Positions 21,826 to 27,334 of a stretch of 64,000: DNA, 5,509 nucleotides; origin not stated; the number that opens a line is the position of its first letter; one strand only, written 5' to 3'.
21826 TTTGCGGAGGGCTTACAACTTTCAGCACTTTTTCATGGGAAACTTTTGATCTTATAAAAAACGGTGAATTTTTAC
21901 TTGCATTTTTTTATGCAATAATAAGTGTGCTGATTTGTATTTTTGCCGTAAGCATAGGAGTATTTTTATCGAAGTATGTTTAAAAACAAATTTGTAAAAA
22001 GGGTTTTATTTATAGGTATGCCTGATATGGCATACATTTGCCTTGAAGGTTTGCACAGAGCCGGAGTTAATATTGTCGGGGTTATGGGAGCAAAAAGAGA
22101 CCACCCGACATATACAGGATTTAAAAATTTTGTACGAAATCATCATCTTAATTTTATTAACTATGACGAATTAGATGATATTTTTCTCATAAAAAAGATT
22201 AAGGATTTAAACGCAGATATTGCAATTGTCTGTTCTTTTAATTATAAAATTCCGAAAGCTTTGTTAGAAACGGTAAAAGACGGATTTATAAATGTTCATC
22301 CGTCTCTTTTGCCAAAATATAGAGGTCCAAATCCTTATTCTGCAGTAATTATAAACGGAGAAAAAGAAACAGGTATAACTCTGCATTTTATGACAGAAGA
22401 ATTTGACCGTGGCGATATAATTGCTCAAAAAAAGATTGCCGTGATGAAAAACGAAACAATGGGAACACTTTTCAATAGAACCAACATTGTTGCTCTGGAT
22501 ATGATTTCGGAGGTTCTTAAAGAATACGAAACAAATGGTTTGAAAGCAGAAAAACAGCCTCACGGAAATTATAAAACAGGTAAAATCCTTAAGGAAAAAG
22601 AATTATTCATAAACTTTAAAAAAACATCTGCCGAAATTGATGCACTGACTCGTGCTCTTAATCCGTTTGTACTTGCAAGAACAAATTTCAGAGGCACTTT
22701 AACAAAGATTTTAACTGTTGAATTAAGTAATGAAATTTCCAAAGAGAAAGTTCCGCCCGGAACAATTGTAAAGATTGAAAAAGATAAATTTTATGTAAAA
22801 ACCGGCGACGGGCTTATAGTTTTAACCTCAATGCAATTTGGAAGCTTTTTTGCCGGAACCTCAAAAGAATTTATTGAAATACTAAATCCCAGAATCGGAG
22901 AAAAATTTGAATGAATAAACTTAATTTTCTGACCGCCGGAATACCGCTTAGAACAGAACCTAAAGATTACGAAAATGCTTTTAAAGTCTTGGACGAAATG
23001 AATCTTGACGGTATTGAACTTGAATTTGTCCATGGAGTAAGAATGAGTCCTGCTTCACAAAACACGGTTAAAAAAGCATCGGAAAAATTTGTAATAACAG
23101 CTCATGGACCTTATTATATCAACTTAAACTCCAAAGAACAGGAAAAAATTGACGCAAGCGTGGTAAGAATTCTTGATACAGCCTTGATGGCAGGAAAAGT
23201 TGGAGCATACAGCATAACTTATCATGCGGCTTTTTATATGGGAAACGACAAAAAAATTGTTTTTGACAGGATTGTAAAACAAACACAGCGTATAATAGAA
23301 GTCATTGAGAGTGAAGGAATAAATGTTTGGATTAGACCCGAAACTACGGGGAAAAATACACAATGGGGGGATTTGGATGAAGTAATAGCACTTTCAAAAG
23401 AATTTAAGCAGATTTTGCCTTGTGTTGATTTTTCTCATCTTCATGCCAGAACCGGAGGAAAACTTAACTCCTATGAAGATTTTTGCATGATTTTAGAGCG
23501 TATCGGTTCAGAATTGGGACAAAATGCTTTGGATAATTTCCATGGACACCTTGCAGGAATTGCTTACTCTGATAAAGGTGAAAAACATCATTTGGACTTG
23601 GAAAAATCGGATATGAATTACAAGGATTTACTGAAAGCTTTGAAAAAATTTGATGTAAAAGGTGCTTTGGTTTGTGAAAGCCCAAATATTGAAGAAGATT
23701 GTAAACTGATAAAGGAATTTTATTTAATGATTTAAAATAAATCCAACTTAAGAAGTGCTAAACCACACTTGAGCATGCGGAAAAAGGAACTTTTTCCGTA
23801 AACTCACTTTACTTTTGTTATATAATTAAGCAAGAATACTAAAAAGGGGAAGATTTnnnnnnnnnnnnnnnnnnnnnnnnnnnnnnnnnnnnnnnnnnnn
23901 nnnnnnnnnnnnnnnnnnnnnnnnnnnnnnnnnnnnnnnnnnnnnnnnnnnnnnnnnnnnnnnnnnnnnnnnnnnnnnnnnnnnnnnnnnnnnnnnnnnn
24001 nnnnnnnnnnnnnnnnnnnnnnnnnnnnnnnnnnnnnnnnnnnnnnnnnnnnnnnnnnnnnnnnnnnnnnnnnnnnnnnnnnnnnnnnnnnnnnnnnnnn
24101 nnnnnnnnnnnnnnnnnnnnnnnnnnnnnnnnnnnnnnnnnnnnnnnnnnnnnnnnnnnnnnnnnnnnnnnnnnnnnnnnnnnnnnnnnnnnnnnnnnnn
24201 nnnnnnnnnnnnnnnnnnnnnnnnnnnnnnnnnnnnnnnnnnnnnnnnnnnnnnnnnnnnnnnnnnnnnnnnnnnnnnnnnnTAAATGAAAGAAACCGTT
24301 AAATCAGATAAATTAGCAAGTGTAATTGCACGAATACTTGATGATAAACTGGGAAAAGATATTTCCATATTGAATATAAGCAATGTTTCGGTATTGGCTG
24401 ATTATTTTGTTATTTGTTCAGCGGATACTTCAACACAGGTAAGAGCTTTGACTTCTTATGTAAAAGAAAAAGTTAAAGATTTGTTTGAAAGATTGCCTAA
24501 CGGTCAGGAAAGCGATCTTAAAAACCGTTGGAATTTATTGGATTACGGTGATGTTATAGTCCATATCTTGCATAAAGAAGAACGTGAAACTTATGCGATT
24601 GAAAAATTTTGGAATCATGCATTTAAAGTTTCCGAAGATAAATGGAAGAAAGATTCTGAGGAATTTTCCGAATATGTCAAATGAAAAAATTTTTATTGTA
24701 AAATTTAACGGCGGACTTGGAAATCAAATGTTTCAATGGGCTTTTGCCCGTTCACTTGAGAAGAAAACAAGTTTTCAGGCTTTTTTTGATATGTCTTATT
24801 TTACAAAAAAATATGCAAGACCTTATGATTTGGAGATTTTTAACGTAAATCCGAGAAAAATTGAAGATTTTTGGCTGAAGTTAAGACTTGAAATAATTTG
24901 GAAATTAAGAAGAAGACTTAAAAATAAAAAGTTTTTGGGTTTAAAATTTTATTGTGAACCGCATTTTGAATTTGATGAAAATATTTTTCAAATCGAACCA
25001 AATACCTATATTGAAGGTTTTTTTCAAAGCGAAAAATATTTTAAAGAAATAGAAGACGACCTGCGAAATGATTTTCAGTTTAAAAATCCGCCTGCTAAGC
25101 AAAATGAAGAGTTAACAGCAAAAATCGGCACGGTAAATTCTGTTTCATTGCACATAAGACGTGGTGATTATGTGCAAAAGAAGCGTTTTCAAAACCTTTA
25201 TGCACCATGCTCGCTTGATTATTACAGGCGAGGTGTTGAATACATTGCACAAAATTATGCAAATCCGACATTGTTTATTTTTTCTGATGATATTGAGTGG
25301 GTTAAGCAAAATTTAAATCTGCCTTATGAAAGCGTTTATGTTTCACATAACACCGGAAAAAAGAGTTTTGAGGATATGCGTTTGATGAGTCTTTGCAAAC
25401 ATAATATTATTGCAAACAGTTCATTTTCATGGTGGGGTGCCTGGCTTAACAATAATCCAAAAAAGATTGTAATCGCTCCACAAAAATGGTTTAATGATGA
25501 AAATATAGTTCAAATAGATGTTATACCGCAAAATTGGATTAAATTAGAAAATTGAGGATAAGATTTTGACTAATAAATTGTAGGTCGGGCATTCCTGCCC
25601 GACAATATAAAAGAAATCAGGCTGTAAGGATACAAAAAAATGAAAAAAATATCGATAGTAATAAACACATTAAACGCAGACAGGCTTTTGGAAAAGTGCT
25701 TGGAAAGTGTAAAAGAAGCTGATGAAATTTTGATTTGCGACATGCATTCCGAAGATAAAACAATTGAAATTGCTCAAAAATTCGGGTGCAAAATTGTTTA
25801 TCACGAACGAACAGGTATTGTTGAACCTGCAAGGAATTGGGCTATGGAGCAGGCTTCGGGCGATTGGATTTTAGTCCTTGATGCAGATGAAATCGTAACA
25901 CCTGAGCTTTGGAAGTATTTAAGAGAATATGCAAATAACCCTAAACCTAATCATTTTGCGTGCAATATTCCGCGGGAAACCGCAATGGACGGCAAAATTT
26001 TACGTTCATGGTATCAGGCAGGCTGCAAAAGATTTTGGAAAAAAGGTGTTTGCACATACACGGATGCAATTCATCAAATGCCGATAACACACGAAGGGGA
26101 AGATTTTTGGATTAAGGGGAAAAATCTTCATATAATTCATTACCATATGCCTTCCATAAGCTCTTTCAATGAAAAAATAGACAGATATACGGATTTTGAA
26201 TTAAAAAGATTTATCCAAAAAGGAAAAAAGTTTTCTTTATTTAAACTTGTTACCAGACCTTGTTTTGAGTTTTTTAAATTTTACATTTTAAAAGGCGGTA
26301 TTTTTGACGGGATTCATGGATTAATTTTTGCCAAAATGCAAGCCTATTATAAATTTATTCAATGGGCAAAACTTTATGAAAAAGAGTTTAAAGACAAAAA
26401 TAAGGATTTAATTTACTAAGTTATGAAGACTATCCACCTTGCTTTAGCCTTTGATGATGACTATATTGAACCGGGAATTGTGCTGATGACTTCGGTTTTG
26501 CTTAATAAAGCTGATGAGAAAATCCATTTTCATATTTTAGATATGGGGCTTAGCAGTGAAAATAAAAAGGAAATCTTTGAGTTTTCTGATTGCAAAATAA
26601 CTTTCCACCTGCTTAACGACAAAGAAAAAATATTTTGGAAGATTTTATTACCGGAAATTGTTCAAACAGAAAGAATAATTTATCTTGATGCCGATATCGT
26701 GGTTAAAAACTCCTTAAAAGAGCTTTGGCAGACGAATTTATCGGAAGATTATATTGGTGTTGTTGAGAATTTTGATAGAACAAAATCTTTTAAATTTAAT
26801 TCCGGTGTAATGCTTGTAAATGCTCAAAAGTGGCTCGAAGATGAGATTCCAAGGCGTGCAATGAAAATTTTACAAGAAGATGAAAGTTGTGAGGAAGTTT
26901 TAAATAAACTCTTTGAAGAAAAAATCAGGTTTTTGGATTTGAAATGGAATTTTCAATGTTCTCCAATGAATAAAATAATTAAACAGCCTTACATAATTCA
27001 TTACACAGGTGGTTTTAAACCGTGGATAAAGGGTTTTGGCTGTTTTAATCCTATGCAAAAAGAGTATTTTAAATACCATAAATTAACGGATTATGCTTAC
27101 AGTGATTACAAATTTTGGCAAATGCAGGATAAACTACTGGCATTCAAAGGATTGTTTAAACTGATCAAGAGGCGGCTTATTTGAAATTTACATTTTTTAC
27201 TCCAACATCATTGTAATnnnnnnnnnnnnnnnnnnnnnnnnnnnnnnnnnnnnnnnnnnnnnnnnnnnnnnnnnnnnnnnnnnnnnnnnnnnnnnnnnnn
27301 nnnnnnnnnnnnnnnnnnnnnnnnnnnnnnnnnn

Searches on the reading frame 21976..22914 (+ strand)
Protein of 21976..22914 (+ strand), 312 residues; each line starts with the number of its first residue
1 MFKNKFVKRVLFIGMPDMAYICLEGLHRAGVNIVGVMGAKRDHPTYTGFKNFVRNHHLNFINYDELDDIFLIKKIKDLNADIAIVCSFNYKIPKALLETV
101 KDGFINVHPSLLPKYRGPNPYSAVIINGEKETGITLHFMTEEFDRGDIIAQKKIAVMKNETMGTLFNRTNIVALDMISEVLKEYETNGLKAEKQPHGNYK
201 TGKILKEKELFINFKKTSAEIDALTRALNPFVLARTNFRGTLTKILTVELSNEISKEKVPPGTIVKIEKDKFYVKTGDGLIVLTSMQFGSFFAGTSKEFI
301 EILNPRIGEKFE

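Call 48: search_protein_families(library=pfam, proteins=[window:21976-22914:+], max_evalue=0.00001)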
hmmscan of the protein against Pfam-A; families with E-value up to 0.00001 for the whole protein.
window:21976-22914:+ (312 aa): 2 families
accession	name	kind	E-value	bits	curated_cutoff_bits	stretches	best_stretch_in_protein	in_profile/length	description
PF00551.24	Formyl_trans_N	-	5.8e-32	111.3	26.1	1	69-180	69-180/181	Formyl transferase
PF02911.23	Formyl_trans_C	-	2.4e-14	53.8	21.1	1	206-289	3-85/100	Formyl transferase, C-terminal domain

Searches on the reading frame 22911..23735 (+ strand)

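Call 48: search_protein_families(library=pfam, proteins=[window:22911-23735:+], max_evalue=0.00001)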
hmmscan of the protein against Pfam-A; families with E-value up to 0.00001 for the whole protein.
window:22911-23735:+ (274 aa): 1 family
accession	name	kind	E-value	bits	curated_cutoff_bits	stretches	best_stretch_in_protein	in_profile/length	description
PF01261.30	AP_endonuc_2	-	3.4e-27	96.2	31.1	1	25-262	2-241/249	Xylose isomerase-like TIM barrel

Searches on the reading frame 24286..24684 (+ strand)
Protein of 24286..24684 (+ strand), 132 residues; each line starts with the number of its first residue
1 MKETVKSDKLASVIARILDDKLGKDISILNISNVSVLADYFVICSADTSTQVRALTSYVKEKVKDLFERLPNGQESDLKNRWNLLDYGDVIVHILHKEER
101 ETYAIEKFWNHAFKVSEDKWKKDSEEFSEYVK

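Call 45: search_protein_families(library=pfam, proteins=[window:24286-24684:+], max_evalue=0.00001)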
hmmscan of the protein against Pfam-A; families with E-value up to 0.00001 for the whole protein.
window:24286-24684:+ (132 aa): 1 family
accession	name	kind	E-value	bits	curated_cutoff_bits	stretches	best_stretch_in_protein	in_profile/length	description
PF02410.21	RsfS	-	1e-28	99.9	21.6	1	14-109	3-98/98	Ribosomal silencing factor during starvation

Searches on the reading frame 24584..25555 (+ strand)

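Call 45: search_protein_families(library=pfam, proteins=[window:24584-25555:+], max_evalue=0.00001)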
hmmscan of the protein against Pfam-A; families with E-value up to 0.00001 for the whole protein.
window:24584-25555:+ (323 aa): 1 family
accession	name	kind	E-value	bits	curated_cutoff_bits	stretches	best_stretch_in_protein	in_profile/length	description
PF01531.22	Glyco_transf_11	-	3.5e-38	132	23.9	1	34-321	30-297/298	Glycosyl transferase family 11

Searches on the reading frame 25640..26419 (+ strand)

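Call 45: search_protein_families(library=pfam, proteins=[window:25640-26419:+], max_evalue=0.00001)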
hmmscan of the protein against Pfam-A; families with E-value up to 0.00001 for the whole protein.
window:25640-26419:+ (259 aa): 2 families
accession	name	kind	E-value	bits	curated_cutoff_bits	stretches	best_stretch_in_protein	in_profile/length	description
PF00535.33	Glycos_transf_2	-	7.5e-22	78.5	23.3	1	5-124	1-129/168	Glycosyl transferase family 2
PF13704.12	Glyco_tranf_2_4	-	4.8e-07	30.6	27.5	1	13-87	3-85/98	Glycosyl transferase family 2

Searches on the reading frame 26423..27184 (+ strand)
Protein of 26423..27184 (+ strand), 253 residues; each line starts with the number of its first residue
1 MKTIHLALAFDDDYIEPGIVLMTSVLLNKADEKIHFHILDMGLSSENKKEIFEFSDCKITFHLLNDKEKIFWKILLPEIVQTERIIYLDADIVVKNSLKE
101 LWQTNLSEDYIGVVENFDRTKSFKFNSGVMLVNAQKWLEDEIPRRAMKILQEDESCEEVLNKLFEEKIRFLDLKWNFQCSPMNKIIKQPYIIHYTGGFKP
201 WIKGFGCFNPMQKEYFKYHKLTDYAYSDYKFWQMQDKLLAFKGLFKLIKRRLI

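Call 45: search_protein_families(library=pfam, proteins=[window:26423-27184:+], max_evalue=0.00001)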
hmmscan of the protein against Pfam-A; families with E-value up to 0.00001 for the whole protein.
window:26423-27184:+ (253 aa): 2 families
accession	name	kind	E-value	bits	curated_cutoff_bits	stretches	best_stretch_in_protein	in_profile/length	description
PF01501.26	Glyco_transf_8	-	1.5e-35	123.4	24.3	1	5-201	1-249/253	Glycosyl transferase family 8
PF18404.7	Glyco_transf_24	-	4e-06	26.9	25.7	0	28-117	25-131/268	Glucosyltransferase 24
